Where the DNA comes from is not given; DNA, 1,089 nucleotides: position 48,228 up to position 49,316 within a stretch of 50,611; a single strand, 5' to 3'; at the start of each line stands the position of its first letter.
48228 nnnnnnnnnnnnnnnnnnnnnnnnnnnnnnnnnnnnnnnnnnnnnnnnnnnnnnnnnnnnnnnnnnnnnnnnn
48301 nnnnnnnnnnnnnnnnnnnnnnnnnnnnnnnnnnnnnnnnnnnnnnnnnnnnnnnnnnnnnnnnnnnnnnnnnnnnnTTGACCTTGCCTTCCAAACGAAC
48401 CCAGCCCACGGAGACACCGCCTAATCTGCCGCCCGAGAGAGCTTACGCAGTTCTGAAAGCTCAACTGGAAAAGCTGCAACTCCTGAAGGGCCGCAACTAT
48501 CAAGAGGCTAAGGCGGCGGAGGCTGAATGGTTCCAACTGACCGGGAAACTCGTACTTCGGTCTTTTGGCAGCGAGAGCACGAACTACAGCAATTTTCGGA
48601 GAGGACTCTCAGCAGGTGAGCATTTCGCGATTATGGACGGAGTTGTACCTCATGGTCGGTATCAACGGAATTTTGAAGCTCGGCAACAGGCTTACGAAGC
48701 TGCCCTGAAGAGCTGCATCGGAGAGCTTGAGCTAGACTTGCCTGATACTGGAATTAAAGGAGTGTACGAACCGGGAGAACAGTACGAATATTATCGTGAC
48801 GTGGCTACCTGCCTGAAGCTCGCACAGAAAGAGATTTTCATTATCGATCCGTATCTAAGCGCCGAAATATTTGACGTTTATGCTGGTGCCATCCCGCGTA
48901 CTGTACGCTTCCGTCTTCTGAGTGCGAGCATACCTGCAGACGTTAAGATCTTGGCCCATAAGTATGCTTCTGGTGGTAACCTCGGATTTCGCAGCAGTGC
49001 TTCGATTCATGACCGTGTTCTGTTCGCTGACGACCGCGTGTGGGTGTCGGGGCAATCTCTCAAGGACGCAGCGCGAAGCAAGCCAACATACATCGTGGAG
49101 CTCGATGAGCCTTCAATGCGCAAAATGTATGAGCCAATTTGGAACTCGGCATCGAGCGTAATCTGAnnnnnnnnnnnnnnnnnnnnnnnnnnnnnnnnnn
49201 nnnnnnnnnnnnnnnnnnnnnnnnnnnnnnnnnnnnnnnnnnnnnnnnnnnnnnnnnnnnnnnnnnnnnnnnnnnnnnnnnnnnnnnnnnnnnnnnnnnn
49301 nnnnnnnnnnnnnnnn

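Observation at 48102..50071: Orphan four-gene cassette in a low-GC islet: candidate undescribed defence/conflict system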

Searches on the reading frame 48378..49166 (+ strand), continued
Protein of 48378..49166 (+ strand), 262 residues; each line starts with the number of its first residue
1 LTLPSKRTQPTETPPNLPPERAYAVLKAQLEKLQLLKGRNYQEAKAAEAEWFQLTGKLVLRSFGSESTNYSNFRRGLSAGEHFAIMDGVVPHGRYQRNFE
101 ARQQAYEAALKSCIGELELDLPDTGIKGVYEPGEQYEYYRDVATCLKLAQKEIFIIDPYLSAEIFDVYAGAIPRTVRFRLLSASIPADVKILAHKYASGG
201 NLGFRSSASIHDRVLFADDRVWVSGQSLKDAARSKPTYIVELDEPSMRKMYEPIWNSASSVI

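Call 69: search_protein_families(library=pfam, proteins=[L042:7782-8480:+, L047:7716-8480:+, L053:7764-8486:+, L033:7776-8474:+, L044:7971-8558:+, L009:7998-8771:+], max_evalue=0.01)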
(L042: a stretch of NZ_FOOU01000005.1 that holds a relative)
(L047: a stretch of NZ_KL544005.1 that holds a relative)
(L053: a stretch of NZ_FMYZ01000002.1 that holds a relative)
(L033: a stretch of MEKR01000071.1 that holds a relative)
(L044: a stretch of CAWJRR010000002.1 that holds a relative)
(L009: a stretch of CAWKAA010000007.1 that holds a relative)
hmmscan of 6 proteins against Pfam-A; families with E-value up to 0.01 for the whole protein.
L042:7782-8480:+ (232 aa): 1 family
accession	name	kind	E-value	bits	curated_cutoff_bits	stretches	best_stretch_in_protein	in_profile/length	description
PF13091.12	PLDc_2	-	7.9e-05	22.9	27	1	111-191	5-95/132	PLD-like domain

L047:7716-8480:+ (254 aa): 2 families
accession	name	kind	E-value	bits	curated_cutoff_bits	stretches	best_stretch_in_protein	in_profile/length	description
PF13091.12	PLDc_2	-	0.0008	19.7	27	1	132-212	4-94/132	PLD-like domain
PF11186.13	DUF2972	-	0.0012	19.3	22.2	1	67-140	95-167/199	Protein of unknown function (DUF2972)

L053:7764-8486:+ (240 aa): 0 families

L033:7776-8474:+ (232 aa): 4 families
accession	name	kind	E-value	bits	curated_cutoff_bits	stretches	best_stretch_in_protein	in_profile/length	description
PF13091.12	PLDc_2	-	2.8e-06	27.6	27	1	107-191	1-95/132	PLD-like domain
PF14000.11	Packaging_FI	-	0.00029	21.7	27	1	59-180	12-124/131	DNA packaging protein FI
PF11495.14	Regulator_TrmB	-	0.00085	19.1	22.2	1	104-208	12-111/233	Archaeal transcriptional regulator TrmB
PF24217.1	DUF7436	-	0.0054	17.1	34.2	0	127-188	48-110/153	Family of unknown function (DUF7436)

L044:7971-8558:+ (195 aa): 1 family
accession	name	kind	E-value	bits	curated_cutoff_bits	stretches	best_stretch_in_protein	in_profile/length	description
PF13091.12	PLDc_2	-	0.00065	20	27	1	78-158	6-96/132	PLD-like domain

L009:7998-8771:+ (257 aa): 0 families

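Call 89: find_related_loci(query=A1, collection=viral_contigs, flank=5000)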
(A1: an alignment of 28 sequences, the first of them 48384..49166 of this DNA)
Query A1 (260 aa) in viral_contigs; peptide patterns used: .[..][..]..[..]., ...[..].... (x = any residue, [..] = any of these).
107 stretches matched a pattern; 1 encode a relative of the query (tblastn E <= 1e-3); 1 distinct loci.
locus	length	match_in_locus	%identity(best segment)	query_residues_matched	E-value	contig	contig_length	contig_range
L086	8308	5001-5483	31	108-259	1e-19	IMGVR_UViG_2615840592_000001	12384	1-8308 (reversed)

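Call 98: search_dna_similar(query=window:48384-49166:+, collection=plasmids, mode=protein, max_rows=12)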
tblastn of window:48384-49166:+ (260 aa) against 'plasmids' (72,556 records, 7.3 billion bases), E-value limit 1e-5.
Records with a match: 4; places in all: 4; records where one place covers at least 80% of the query: 0.
Best place of each record, by identity: <60% 4.
By first word of the organism name: Ralstonia 2; Azotobacter 1; Haloarcula 1.
By predicted mobility (MOB-suite, as given by PLSDB): mobilizable 2; non-mobilizable 2.
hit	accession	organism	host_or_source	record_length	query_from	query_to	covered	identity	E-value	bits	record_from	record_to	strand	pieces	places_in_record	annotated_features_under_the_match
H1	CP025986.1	Ralstonia solanacearum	Cucurbita maxima,culture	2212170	102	259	61%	29.8%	3e-8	61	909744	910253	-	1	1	hypothetical protein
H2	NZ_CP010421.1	Azotobacter chroococcum NCIMB 8003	cell culture,soil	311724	93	257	63%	24.9%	2e-6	56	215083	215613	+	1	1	hypothetical protein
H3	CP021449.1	Ralstonia solanacearum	sesame seedling,cell culture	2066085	132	259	49%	30.7%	2e-6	56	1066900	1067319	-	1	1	phosphoribosyltransferase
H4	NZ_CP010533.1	Haloarcula sp. CBA1115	monoisolate,Solar salt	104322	128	257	50%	28.6%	1e-7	60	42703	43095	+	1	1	hypothetical protein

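Call 106: fold_search(model_id=the predicted structure, library=viral)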
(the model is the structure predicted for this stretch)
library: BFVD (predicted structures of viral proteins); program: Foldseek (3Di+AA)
matches with E <= 10: 517; with E <= 0.001: 2
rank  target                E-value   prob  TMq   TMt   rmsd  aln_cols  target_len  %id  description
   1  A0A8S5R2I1            1.5e-04  1.00  0.33  0.39   4.4       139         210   14  Uncharacterized protein [Siphoviridae sp. ctXX925]
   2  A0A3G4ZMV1            9.7e-04  1.00  0.36  0.28   4.4       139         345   12  PLD phosphodiesterase domain-containing protein [Terrestrivirus sp.]
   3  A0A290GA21            3.5e-02  0.98  0.22  0.40   4.3       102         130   17  CPXV061 protein [Cowpox virus]
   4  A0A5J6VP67            4.6e-02  0.38  0.23  0.08  13.9       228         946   10  Uncharacterized protein [Megaviridae environmental sample]
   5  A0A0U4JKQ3            5.8e-02  0.69  0.29  0.30   7.9       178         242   13  NucT-like nuclease [Arthrobacter phage Galaxy]
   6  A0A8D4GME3            6.9e-02  0.47  0.15  0.17  10.8       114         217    9  (no name in the UniProt tables at hand)
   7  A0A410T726            1.0e-01  0.20  0.19  0.19  22.5       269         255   10  Sigma factor for late transcription [Campylobacter phage CP20]
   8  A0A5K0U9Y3            1.2e-01  0.08  0.13  0.04  22.0       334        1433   10  5'-3' exoribonuclease [Yasminevirus sp. GU-2018]
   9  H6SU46                1.4e-01  0.41  0.21  0.31  13.4       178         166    8  Gp55 T4-like sigma factor involved in late transcription [Campylobacter virus IBB35]
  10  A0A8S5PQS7            1.4e-01  0.15  0.20  0.23  21.2       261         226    9  site-specific DNA-methyltransferase (adenine-specific) [Siphoviridae sp. ctZro7]
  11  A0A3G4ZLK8            2.3e-01  0.11  0.19  0.07  20.0       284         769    7  Metallophosphoesterase [Terrestrivirus sp.]
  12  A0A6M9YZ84            2.4e-01  0.06  0.10  0.03  21.2       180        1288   16  (no name in the UniProt tables at hand)
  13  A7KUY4                2.9e-01  0.16  0.18  0.20  18.8       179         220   14  (no name in the UniProt tables at hand)
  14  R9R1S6                3.2e-01  0.30  0.18  0.07   8.5       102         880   17  GP-PDE domain-containing protein [Lactococcus phage 340]
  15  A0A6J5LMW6            3.6e-01  0.14  0.17  0.12  18.6       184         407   12  DNA circulation, N-terminal [uncultured Caudovirales phage]
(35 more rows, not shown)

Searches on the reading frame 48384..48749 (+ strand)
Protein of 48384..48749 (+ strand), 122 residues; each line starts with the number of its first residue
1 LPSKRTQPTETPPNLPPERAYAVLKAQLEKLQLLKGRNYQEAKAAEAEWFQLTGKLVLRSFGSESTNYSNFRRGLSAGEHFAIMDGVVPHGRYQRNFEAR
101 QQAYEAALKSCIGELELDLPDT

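Call 81: search_protein_representatives(alignment_id=A4)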
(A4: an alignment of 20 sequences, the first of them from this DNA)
Query: 20 sequences, 123 profile positions. Proteins with E-value up to 0.001 (for the whole library): 211; up to 1e-10: 125; up to 1e-30: 18. The best 150 are listed.
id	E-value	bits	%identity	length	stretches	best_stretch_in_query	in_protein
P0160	5.4e-49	181.5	-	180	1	3-122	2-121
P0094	1.3e-48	180.3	-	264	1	1-122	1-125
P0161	4.4e-48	178.6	-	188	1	1-122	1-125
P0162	4.8e-48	178.5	-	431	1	1-120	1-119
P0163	6.4e-48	178.1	-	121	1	2-119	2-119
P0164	2.1e-47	176.4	-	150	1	2-122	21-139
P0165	5.0e-47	175.2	-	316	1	2-122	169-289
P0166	1.5e-46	173.6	-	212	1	1-122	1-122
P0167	1.4e-45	170.5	-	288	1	2-122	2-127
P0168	1.2e-39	151.4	-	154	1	1-122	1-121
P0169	2.5e-39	150.3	-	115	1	1-97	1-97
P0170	4.0e-39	149.7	-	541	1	4-122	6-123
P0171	6.3e-37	142.6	-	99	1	3-101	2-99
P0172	9.7e-36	138.7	-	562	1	1-123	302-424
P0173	1.2e-35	138.4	-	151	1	2-123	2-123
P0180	6.6e-28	113.4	-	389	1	1-121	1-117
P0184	9.5e-27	109.7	-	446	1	3-121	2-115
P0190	1.1e-25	106.2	-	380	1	3-122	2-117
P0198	1.4e-23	99.5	-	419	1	4-121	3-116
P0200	2.4e-23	98.7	-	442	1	3-117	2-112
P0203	3.5e-23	98.2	-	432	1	10-122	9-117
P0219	5.6e-21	91.1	-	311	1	3-118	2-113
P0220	6.6e-21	90.8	-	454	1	17-122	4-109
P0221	7.7e-21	90.6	-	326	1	3-118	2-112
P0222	7.8e-21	90.6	-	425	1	4-120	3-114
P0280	2.7e-11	59.8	-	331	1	9-122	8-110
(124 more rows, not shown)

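Call 82: search_protein_families(library=pfam, proteins=[P0162, P0170, P0180, P0184, P0190, P0198, P0200, P0203, P0220, P0222], max_evalue=0.001)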
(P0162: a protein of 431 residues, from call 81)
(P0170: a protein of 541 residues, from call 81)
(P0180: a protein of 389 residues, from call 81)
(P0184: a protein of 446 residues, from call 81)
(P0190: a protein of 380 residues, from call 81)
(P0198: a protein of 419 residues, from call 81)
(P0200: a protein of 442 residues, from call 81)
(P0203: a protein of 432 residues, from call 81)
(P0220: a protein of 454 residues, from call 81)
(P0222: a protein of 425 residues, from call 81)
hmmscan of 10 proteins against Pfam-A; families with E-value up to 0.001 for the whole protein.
P0162 (431 aa): 1 family
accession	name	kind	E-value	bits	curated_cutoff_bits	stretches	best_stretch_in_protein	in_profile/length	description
PF13676.11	TIR_2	-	2.1e-07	31.9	28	1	136-249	1-109/122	TIR domain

P0170 (541 aa): 3 families
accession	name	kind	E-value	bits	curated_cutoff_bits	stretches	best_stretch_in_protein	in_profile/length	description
PF00383.29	dCMP_cyt_deam_1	-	1.1e-13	51.4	25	1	137-240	3-102/102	Cytidine and deoxycytidylate deaminase zinc-binding region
PF18785.7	Inv-AAD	-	1.7e-10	41.3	26.5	1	168-261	6-113/129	Invertebrate-AID/APOBEC-deaminase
PF14437.12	MafB19-deam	-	4.9e-07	30.2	27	1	163-245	24-106/142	MafB19-like deaminase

P0180 (389 aa): 1 family
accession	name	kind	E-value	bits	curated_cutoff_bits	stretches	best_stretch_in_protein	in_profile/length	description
PF13676.11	TIR_2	-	1.4e-05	26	28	1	276-348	1-66/122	TIR domain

P0184 (446 aa): 1 family
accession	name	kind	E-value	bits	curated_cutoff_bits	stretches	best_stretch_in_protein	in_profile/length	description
PF13676.11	TIR_2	-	2.3e-06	28.5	28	1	149-256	1-105/122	TIR domain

P0190 (380 aa): 1 family
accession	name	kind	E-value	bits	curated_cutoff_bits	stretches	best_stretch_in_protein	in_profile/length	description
PF13676.11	TIR_2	-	3.5e-06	27.9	28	1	160-263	13-121/122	TIR domain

P0198 (419 aa): 1 family
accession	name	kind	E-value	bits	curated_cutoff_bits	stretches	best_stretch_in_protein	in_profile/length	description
PF13676.11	TIR_2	-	4.7e-08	34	28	1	129-250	1-121/122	TIR domain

P0200 (442 aa): 1 family
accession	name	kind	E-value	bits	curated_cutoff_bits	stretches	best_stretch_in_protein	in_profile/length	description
PF13676.11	TIR_2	-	3.3e-07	31.3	28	1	146-240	1-92/122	TIR domain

P0203 (432 aa): 1 family
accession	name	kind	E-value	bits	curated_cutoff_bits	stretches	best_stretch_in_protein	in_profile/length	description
PF13676.11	TIR_2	-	0.0003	21.7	28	1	142-259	1-117/122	TIR domain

P0220 (454 aa): 2 families
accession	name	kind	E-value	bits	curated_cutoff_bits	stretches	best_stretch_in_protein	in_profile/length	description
PF13676.11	TIR_2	-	5.3e-14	53.2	28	1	140-267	3-115/122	TIR domain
PF08357.16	SEFIR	-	1.9e-11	44.9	23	1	138-262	3-139/150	SEFIR domain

P0222 (425 aa): 3 families
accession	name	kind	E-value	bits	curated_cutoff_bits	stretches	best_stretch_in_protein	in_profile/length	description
PF00383.29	dCMP_cyt_deam_1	-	8.1e-15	55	25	1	123-226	2-102/102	Cytidine and deoxycytidylate deaminase zinc-binding region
PF18785.7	Inv-AAD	-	8.4e-09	35.8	26.5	1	176-250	39-116/129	Invertebrate-AID/APOBEC-deaminase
PF14437.12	MafB19-deam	-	3.1e-07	30.8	27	1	124-231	2-106/142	MafB19-like deaminase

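Call 83: search_protein_families(library=padloc, proteins=[P0162, P0170, P0180, P0184, P0190, P0198, P0200, P0219, P0221, P0280], max_evalue=0.001)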
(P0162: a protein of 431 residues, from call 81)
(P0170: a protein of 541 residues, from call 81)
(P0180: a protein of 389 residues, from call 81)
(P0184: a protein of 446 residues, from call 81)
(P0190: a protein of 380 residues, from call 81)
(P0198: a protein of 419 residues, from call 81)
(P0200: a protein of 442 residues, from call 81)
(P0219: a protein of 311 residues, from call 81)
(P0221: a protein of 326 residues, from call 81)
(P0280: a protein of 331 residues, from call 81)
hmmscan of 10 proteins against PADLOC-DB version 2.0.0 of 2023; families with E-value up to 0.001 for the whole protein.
P0162 (431 aa): 2 families
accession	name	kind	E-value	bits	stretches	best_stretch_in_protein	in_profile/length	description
PDLC03825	spbK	-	6.5e-16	56.6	1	87-218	101-232/308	-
PDLC00436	ThsB1|ThsB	-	0.00015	19.4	1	126-216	28-115/183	TIR-like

P0170 (541 aa): 1 family
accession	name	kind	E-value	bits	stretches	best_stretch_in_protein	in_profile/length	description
PDLC05005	PDC-S35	-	0.00012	19.9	1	25-134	6-113/264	-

P0180 (389 aa): 3 families
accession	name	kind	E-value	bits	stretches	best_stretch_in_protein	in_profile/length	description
PDLC03825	spbK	-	2.3e-08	31.8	1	236-312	113-186/308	-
PDLC05005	PDC-S35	-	1.9e-07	29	1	18-121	4-104/264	-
PDLC00430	ThsB1|ThsB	-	0.00095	16.8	0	273-303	64-94/269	TIR-like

P0184 (446 aa): 3 families
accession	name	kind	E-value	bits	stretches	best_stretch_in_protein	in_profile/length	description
PDLC03825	spbK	-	2.6e-13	48.1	1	133-229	135-232/308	-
PDLC00436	ThsB1|ThsB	-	0.00014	19.4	1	143-227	32-115/183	TIR-like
PDLC05005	PDC-S35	-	0.00064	17.5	1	22-114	7-99/264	-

P0190 (380 aa): 3 families
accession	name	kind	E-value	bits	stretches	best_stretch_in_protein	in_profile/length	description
PDLC03825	spbK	-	2.9e-13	47.9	1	101-224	112-232/308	-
PDLC00436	ThsB1|ThsB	-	4.9e-05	20.9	1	126-222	22-115/183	TIR-like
PDLC05005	PDC-S35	-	0.00018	19.4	1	23-124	7-108/264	-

P0198 (419 aa): 2 families
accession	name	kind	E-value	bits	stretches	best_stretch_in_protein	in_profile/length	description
PDLC03825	spbK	-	1.2e-13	49.2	1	97-211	115-232/308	-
PDLC00436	ThsB1|ThsB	-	0.00011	19.8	1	129-209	38-115/183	TIR-like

P0200 (442 aa): 3 families
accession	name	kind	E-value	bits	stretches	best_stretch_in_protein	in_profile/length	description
PDLC03825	spbK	-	9.2e-15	52.9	1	107-228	114-232/308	-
PDLC05005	PDC-S35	-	6.1e-06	24.2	1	19-119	6-103/264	-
PDLC00436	ThsB1|ThsB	-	5.9e-05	20.6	1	141-226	33-115/183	TIR-like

P0219 (311 aa): 6 families
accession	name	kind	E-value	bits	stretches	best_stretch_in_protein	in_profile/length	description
PDLC03825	spbK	-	4.4e-16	57.2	1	91-217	110-232/308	-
PDLC05005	PDC-S35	-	5.6e-07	27.5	1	20-156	7-141/264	-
PDLC00436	ThsB1|ThsB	-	2.7e-05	21.7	1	124-215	27-115/183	TIR-like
PDLC00419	ThsB1|ThsB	-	0.00014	19.8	1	108-217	3-109/165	TIR-like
PDLC02012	SAVED5--SAVED_TIR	-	0.0002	18.6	1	134-209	15-83/404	-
PDLC00426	ThsB1|ThsB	-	0.0003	18.2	1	135-213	240-318/352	TIR-like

P0221 (326 aa): 2 families
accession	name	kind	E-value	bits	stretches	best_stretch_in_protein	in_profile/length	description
PDLC03825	spbK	-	2.6e-13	48.1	1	141-227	145-232/308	-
PDLC00436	ThsB1|ThsB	-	6.2e-05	20.6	1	144-225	35-115/183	TIR-like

P0280 (331 aa): 6 families
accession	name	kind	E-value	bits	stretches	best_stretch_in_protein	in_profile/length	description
PDLC03825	spbK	-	3.2e-17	60.9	1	78-215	91-233/308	-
PDLC00436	ThsB1|ThsB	-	2.5e-07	28.4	1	112-213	18-116/183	TIR-like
PDLC00422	ThsB1|ThsB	-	4.2e-06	24.4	1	118-213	29-123/194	TIR-like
PDLC02012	SAVED5--SAVED_TIR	-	0.00014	19.1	1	125-206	7-83/404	-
PDLC00419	ThsB1|ThsB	-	0.00027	18.8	1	121-212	19-107/165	TIR-like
PDLC05062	PDC-S66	-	0.00076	17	1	78-152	99-172/282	-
